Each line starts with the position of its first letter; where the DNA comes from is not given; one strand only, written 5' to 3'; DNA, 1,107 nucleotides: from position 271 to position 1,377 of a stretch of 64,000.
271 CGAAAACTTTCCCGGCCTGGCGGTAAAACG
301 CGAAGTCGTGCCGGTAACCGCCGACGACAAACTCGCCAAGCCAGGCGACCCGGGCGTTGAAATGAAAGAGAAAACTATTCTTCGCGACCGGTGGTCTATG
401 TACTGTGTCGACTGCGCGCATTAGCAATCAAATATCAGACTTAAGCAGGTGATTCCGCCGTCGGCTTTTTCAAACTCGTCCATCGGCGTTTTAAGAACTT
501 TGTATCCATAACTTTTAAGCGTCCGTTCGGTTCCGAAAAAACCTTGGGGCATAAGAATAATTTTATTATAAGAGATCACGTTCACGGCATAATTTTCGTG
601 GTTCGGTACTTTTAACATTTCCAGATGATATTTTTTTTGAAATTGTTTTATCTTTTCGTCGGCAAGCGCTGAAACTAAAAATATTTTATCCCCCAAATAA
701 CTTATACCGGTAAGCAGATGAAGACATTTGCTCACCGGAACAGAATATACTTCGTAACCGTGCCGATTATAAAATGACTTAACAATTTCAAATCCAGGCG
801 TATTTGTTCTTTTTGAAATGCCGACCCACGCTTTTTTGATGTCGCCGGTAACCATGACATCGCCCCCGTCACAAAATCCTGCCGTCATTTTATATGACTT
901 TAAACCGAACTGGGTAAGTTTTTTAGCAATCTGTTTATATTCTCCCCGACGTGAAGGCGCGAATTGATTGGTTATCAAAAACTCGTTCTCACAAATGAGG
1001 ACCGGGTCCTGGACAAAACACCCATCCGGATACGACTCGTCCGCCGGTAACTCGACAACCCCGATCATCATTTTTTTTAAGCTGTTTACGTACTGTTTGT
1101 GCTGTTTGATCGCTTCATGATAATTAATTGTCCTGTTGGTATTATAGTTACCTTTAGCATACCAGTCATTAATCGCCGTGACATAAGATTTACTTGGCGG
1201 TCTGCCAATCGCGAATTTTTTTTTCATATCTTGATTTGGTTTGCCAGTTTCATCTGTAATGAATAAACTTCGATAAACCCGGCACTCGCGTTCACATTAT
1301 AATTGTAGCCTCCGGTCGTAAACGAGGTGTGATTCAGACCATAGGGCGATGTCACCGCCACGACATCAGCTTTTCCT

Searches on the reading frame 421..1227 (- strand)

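Call 102: search_protein_families(library=ncbifam, proteins=[window:421-1227:-], max_evalue=0.001)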
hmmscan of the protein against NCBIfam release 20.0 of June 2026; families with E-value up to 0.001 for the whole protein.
window:421-1227:- (268 aa): 7 families
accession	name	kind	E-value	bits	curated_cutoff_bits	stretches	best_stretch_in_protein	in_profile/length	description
NF045658.1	DiMArgaseDdah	equivalog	7.3e-47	160.3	450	1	5-266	4-254/254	dimethylargininase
NF045660.1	DiMthArgaseDdahStm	equivalog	1.4e-37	129.8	340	1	32-264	22-247/249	dimethylargininase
NF052232.1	Arg_dihydro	equivalog_domain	1.8e-13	50.4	450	1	18-264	18-265/266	arginine dihydrolase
NF045659.1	DiMArgaseDdahMtb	equivalog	3.1e-13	49.6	300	1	2-264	23-281/283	dimethylargininase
NF052231.1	bifunc_ArgZ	exception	4.2e-12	45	1025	1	18-264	20-267/696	bifunctional arginine dihydrolase/ornithine cyclodeaminase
TIGR01078.1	arcA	equivalog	6.4e-07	28.5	489.1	0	116-200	210-299/408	arginine deiminase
NF002381.0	PRK01388.1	subfamily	2.2e-05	23.6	414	0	67-209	154-309/405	arginine deiminase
